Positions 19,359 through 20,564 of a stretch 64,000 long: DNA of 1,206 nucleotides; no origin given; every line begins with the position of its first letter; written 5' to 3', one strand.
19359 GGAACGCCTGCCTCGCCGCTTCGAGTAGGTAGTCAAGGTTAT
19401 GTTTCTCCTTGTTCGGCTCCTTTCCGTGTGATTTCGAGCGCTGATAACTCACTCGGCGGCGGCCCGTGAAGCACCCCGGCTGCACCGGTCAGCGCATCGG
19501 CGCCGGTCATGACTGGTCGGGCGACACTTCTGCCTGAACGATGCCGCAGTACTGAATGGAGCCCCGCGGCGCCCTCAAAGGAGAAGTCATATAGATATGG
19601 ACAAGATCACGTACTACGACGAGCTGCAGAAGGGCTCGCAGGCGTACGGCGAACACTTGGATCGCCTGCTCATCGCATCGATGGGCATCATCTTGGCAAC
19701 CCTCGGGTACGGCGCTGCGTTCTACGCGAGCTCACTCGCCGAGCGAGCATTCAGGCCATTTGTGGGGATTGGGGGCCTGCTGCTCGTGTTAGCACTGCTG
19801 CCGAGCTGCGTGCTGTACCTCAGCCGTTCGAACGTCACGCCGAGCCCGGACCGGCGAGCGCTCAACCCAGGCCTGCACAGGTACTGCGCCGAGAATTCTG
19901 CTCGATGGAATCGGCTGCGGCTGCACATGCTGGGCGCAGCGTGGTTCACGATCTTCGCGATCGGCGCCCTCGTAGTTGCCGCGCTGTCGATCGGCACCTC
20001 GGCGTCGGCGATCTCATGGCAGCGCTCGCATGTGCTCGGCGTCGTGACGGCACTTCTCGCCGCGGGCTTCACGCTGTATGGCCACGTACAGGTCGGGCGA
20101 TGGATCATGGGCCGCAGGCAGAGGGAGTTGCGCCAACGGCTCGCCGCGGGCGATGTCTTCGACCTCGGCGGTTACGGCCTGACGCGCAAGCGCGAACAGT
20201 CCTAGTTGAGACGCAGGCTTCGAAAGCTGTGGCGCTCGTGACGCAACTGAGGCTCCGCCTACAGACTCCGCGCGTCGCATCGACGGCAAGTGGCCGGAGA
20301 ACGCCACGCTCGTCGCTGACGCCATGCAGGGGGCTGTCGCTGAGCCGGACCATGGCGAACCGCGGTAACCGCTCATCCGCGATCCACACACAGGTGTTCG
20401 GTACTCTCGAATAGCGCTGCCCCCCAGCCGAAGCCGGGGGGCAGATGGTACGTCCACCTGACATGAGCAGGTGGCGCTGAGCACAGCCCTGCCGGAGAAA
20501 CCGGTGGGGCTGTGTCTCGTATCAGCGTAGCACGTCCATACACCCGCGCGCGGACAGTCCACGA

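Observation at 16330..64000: Cassette-like family of six large CWB2 surface (S-layer-type) genes: conserved flanks and termini, variable cores, both orientations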

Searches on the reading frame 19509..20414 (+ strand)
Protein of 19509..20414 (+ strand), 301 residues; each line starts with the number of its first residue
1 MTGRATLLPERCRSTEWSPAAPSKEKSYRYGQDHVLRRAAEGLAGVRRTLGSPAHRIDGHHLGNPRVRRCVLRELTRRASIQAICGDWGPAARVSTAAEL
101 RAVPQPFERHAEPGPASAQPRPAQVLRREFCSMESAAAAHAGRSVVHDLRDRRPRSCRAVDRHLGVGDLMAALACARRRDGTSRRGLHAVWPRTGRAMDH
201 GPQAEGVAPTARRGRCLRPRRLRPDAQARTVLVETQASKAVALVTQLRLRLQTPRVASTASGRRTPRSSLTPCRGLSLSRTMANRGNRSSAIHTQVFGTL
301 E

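Call 12: search_protein_families(library=pfam, proteins=[window:19509-20414:+], max_evalue=0.001)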
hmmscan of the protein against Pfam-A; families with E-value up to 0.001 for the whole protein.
window:19509-20414:+ (301 aa): 0 families

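Call 57: search_protein_families(library=ncbifam, proteins=[window:19509-20414:+], max_evalue=0.001)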
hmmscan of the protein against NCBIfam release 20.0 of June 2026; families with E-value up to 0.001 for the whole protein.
window:19509-20414:+ (301 aa): 0 families

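Call 93: search_protein_families(library=padloc, proteins=[window:19509-20414:+], max_evalue=0.00001)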
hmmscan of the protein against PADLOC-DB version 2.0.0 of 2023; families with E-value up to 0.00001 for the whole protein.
window:19509-20414:+ (301 aa): 0 families
